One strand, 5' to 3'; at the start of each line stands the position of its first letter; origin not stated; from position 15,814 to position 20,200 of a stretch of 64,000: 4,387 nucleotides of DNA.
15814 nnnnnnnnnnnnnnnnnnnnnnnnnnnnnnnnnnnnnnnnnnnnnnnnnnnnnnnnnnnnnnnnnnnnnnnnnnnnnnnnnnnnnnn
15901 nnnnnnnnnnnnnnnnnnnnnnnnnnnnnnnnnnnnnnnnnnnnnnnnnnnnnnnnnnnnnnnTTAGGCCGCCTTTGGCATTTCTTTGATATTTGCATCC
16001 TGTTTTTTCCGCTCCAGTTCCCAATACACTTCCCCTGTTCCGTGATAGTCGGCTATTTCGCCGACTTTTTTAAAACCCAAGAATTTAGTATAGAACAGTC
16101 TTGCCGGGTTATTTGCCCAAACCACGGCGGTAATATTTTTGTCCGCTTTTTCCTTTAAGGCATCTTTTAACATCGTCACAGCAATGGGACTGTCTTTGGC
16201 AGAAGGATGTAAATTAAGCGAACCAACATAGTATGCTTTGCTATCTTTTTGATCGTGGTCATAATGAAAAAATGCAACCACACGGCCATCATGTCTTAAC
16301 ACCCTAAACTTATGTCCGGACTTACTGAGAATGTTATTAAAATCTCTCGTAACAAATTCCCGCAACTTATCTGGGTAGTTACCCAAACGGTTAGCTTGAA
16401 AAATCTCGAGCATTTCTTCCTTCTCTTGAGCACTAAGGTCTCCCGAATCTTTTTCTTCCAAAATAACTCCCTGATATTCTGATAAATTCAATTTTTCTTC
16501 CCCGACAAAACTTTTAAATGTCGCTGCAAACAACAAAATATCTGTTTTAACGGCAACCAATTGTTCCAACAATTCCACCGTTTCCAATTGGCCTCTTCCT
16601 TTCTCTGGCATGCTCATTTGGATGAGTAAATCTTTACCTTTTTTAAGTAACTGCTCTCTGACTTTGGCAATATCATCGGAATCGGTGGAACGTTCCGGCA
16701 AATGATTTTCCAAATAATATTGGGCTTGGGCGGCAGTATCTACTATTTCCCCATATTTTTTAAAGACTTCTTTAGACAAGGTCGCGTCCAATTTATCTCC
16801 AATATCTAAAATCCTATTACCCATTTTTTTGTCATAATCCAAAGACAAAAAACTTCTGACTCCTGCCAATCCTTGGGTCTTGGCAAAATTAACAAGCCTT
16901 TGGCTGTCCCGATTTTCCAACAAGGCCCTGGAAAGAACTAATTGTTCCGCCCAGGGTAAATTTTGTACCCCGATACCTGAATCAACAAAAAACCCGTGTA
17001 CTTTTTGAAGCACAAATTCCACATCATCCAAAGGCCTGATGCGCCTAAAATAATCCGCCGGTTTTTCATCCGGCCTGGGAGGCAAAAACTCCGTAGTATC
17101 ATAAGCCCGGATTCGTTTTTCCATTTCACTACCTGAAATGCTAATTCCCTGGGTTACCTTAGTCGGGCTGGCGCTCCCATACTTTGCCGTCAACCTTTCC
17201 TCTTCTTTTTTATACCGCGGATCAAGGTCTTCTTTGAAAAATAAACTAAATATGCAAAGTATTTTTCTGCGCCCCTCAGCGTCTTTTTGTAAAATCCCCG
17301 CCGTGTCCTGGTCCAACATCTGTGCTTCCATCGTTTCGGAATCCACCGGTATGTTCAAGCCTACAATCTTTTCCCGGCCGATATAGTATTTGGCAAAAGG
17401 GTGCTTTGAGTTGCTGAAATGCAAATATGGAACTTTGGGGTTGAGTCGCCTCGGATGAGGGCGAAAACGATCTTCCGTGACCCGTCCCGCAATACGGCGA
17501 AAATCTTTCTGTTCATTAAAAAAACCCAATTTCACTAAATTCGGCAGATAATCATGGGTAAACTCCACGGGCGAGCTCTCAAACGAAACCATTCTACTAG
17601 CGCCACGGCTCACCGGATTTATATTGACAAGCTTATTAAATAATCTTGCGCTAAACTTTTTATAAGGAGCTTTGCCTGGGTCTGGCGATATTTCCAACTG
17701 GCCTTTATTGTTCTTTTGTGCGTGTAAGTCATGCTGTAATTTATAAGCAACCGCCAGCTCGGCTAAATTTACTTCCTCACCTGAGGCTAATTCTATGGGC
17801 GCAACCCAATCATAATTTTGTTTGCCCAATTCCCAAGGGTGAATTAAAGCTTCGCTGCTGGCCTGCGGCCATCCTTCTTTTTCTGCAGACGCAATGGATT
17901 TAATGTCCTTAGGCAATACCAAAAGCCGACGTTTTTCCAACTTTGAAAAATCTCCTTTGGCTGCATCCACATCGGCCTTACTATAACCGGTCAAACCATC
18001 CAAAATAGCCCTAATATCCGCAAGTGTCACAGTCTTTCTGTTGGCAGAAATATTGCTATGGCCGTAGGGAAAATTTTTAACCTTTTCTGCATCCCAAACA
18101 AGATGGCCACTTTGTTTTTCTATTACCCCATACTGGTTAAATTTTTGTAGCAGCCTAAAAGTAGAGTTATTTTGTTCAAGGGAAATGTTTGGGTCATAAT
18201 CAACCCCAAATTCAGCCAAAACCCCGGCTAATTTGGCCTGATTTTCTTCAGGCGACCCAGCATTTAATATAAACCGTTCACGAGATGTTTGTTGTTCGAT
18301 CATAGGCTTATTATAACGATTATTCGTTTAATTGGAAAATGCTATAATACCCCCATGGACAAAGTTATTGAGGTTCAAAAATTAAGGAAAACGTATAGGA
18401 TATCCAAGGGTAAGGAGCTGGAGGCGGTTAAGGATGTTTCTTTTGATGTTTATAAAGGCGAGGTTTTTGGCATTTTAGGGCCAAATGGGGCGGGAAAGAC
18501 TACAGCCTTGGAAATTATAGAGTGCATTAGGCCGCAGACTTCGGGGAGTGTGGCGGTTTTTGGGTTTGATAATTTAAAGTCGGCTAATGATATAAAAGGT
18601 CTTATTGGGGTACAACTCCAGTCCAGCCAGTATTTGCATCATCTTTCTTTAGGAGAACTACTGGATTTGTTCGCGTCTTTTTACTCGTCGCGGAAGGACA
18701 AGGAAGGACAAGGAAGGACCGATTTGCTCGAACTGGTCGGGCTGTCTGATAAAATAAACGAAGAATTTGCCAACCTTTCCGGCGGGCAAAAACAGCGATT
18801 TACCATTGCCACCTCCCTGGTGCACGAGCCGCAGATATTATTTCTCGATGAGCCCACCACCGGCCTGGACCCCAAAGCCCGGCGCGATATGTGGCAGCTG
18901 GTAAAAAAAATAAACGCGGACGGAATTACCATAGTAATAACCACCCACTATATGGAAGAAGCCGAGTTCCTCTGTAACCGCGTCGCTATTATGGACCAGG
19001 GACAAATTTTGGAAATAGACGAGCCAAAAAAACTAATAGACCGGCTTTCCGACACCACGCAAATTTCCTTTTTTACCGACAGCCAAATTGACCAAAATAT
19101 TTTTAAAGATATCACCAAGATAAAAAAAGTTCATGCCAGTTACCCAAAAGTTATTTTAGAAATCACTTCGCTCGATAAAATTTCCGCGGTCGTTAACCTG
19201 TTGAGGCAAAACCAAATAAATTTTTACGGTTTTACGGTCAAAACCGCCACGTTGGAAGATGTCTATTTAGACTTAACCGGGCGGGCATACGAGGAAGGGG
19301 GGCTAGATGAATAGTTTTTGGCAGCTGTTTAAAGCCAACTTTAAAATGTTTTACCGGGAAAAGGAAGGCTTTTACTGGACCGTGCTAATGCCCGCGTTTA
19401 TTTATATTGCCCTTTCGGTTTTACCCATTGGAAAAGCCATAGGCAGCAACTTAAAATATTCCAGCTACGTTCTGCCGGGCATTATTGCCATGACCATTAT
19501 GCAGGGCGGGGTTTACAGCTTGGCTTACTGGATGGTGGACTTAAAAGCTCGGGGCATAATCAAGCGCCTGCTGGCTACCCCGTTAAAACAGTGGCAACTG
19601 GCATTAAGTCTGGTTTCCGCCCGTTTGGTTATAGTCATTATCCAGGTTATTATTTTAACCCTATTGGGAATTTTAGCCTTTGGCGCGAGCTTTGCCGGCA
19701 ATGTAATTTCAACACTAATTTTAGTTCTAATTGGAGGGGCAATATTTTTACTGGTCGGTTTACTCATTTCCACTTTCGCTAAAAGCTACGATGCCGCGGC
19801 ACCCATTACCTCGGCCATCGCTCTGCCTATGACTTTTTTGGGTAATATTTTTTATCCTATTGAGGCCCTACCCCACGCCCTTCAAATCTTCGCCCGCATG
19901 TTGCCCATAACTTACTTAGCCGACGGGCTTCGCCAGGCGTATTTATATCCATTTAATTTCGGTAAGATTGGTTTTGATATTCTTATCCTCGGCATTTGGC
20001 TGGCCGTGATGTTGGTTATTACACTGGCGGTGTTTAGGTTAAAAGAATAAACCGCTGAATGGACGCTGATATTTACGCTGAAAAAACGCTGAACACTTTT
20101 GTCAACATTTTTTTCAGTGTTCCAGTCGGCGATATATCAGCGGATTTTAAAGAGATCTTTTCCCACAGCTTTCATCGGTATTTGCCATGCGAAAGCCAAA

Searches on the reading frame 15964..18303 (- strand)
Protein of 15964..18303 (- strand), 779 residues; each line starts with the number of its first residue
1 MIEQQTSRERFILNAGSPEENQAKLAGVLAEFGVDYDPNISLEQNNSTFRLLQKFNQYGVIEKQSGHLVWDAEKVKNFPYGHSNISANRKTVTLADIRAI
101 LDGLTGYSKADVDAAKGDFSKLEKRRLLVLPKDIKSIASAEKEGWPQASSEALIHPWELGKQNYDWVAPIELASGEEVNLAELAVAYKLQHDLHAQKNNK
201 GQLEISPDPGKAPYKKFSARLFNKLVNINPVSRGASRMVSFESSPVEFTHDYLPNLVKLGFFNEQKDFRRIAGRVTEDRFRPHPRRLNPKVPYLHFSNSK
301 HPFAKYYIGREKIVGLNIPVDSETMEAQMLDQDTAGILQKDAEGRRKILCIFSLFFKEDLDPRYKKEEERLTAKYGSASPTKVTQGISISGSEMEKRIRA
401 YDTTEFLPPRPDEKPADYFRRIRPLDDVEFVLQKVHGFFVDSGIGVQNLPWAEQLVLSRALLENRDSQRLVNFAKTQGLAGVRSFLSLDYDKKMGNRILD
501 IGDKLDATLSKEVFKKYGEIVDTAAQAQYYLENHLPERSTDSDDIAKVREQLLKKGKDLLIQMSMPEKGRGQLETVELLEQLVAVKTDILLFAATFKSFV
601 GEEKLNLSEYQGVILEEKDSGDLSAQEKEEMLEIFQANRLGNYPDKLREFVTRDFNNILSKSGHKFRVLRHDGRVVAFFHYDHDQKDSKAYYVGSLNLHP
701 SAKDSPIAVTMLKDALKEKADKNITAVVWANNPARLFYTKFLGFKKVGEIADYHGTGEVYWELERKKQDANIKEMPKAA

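Call 55: search_protein_families(library=pfam, proteins=[window:15964-18303:-], max_evalue=0.001)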
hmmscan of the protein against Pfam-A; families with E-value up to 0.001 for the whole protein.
window:15964-18303:- (779 aa): 1 family
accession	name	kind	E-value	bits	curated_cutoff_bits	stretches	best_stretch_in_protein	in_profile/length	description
PF00583.31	Acetyltransf_1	-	3.7e-07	30.9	20.7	1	631-744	4-116/116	Acetyltransferase (GNAT) family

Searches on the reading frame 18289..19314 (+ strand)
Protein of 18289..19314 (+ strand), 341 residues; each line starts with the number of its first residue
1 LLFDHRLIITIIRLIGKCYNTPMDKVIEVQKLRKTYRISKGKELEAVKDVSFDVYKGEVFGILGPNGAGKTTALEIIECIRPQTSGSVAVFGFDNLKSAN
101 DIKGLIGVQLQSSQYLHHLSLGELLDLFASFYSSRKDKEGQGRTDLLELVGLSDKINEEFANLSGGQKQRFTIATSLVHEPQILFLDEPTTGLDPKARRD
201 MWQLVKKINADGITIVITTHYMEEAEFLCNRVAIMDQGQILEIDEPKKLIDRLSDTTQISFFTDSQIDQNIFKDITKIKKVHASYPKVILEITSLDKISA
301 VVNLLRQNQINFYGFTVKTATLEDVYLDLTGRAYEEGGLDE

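Call 55: search_protein_families(library=pfam, proteins=[window:18289-19314:+], max_evalue=0.001)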
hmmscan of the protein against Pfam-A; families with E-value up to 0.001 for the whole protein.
window:18289-19314:+ (341 aa): 5 families
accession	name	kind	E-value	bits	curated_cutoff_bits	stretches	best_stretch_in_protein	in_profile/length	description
PF00005.33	ABC_tran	-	1.5e-26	94.1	25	1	47-191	1-137/137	ABC transporter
PF13304.12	AAA_21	-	1.7e-15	58.3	27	1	122-220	183-298/304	AAA domain, putative AbiEii toxin, Type IV TA system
PF13175.12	AAA_15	-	1.3e-06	28.8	32.1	0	181-220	329-369/374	AAA ATPase domain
PF02463.25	SMC_N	-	4.1e-05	23.5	40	0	155-226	135-206/220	RecF/RecN/SMC N terminal domain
PF13476.12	AAA_23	-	0.00088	20.4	27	0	48-78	11-40/201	AAA domain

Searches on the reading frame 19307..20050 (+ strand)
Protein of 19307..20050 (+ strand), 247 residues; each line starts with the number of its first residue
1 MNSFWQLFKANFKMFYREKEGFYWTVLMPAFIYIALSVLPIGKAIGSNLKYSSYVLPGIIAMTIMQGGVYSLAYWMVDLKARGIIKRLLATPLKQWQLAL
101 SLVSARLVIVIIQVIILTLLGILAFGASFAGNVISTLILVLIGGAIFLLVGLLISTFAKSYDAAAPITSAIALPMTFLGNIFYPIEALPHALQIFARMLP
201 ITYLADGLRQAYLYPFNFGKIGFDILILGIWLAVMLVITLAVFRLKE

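Call 89: search_protein_families(library=pfam, proteins=[window:19307-20050:+], max_evalue=0.001)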
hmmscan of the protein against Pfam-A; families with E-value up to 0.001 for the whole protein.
window:19307-20050:+ (247 aa): 3 families
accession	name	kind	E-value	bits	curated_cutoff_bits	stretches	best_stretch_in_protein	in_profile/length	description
PF01061.29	ABC2_membrane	-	1e-26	94.2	26.9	1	3-212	2-210/211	ABC-2 type transporter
PF12698.13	ABC2_membrane_3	-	1.3e-22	80.8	31.6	1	48-240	157-346/347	ABC-2 family transporter protein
PF12679.13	ABC2_membrane_2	-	1.7e-06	28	27.2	1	80-244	94-279/283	ABC-2 family transporter protein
